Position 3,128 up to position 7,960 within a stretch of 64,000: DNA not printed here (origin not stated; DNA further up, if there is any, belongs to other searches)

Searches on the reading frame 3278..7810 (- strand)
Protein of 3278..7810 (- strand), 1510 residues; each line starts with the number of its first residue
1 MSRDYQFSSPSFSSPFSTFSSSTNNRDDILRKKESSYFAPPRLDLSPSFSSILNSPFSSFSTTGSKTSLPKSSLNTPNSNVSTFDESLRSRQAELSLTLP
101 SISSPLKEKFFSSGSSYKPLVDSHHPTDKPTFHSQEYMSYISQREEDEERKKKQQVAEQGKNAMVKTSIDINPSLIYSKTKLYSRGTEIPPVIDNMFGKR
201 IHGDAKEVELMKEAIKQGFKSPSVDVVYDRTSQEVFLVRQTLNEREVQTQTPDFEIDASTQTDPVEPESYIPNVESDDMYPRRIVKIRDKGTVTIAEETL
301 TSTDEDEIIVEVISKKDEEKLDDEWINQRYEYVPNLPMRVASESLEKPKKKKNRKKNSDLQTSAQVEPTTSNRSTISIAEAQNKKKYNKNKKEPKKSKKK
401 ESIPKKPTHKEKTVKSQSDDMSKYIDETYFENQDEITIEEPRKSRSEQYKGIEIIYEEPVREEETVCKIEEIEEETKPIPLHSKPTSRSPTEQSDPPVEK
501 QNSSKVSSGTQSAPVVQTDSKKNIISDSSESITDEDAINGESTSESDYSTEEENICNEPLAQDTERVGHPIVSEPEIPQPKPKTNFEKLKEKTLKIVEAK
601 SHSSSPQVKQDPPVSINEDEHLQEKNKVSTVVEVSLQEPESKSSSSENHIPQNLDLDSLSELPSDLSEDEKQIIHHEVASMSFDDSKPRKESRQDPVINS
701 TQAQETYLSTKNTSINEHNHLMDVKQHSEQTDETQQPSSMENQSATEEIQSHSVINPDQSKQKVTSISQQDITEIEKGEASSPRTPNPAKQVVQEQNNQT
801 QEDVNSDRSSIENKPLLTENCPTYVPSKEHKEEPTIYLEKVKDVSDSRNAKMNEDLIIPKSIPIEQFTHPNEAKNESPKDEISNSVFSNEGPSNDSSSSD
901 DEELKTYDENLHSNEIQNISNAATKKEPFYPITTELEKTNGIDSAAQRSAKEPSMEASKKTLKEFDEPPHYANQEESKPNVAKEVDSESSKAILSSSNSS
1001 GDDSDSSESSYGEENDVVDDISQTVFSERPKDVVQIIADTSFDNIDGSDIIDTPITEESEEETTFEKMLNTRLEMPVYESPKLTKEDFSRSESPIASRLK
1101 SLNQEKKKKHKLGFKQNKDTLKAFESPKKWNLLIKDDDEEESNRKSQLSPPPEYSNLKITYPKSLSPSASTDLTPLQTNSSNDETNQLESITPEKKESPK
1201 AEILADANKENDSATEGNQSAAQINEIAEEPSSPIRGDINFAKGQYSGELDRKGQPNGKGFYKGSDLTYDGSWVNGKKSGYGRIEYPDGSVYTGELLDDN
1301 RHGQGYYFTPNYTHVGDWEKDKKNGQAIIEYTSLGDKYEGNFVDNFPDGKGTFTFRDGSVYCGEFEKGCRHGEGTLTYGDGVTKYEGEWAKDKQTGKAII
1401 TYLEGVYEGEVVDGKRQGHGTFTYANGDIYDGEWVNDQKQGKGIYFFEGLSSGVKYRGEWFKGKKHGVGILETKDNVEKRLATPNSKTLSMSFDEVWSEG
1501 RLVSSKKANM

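Call 30: list_cluster_members(proteins=[window:3278-7810:-, window:8011-10776:+, window:14830-16119:+, window:43892-47284:-, window:48080-49081:+, window:52029-54683:-, window:54966-56339:+, window:58238-59644:-, window:60920-62608:-, P0003])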
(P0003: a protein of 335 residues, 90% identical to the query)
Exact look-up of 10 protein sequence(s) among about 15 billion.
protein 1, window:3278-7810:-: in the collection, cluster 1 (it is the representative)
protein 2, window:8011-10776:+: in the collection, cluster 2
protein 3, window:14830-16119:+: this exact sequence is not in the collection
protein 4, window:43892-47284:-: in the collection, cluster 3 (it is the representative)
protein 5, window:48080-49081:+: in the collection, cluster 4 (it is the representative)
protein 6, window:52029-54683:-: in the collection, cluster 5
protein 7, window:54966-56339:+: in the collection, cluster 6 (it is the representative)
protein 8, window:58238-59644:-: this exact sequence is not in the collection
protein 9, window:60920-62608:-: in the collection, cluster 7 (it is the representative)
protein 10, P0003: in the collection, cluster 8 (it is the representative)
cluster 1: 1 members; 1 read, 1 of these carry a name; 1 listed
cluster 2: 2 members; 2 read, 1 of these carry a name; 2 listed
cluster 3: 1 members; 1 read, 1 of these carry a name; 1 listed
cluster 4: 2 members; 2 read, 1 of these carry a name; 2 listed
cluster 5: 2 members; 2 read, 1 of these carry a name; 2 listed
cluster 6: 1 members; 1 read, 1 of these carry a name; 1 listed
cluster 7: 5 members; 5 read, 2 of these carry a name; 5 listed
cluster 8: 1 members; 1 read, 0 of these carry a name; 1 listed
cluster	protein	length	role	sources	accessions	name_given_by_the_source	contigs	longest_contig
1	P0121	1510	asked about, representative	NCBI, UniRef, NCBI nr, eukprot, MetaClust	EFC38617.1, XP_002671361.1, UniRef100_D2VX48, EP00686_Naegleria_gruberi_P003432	predicted protein [Naegleria gruberi] | Predicted protein n=1 Tax=Naegleria gruberi TaxID=5762 RepID=D2VX48_NAEGR | uncharacterized protein NAEGRDRAFT_73617 [Naegleria gruberi]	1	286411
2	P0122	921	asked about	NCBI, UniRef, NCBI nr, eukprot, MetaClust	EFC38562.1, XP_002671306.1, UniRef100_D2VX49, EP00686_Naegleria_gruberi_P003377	predicted protein [Naegleria gruberi] | Predicted protein n=1 Tax=Naegleria gruberi TaxID=5762 RepID=D2VX49_NAEGR | uncharacterized protein NAEGRDRAFT_73618 [Naegleria gruberi]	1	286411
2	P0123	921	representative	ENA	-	-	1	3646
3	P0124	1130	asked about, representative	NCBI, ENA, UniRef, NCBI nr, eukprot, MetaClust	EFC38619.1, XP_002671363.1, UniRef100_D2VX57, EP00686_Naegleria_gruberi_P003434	predicted protein [Naegleria gruberi] | Predicted protein n=1 Tax=Naegleria gruberi TaxID=5762 RepID=D2VX57_NAEGR | uncharacterized protein NAEGRDRAFT_81560 [Naegleria gruberi]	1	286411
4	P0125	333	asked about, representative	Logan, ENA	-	-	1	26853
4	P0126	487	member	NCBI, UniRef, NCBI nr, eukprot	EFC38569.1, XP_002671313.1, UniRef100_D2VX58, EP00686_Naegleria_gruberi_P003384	predicted protein [Naegleria gruberi] | E3 ubiquitin-protein ligase CHFR n=1 Tax=Naegleria gruberi TaxID=5762 RepID=D2VX58_NAEGR | uncharacterized protein NAEGRDRAFT_81561 [Naegleria gruberi]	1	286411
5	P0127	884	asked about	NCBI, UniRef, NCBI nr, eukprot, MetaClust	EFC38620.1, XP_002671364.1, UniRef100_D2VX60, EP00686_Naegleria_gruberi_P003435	predicted protein [Naegleria gruberi] | Condensin complex subunit 2 n=1 Tax=Naegleria gruberi TaxID=5762 RepID=D2VX60_NAEGR | uncharacterized protein NAEGRDRAFT_52951 [Naegleria gruberi]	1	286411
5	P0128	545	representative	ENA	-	-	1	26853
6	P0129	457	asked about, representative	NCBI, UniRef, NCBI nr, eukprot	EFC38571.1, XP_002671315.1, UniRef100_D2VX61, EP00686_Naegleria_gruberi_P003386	predicted protein [Naegleria gruberi] | Predicted protein n=1 Tax=Naegleria gruberi TaxID=5762 RepID=D2VX61_NAEGR | uncharacterized protein NAEGRDRAFT_59471 [Naegleria gruberi]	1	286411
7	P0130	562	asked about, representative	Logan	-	-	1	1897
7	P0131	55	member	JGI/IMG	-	GH24 family phage-related lysozyme (muramidase)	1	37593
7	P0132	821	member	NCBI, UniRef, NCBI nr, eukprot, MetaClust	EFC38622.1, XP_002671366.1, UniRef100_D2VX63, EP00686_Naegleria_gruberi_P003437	predicted protein [Naegleria gruberi] | Predicted protein n=1 Tax=Naegleria gruberi TaxID=5762 RepID=D2VX63_NAEGR | uncharacterized protein NAEGRDRAFT_52953 [Naegleria gruberi]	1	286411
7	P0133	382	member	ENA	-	-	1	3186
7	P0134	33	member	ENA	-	-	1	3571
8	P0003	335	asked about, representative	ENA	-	-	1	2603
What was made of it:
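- The window is N. gruberi (call 30).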

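Call 31: find_encoding_contigs(protein=window:3278-7810:-, flank=6000, max_places=3)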
Protein window:3278-7810:- (1510 aa): no gene with exactly this product is on record in the collection.
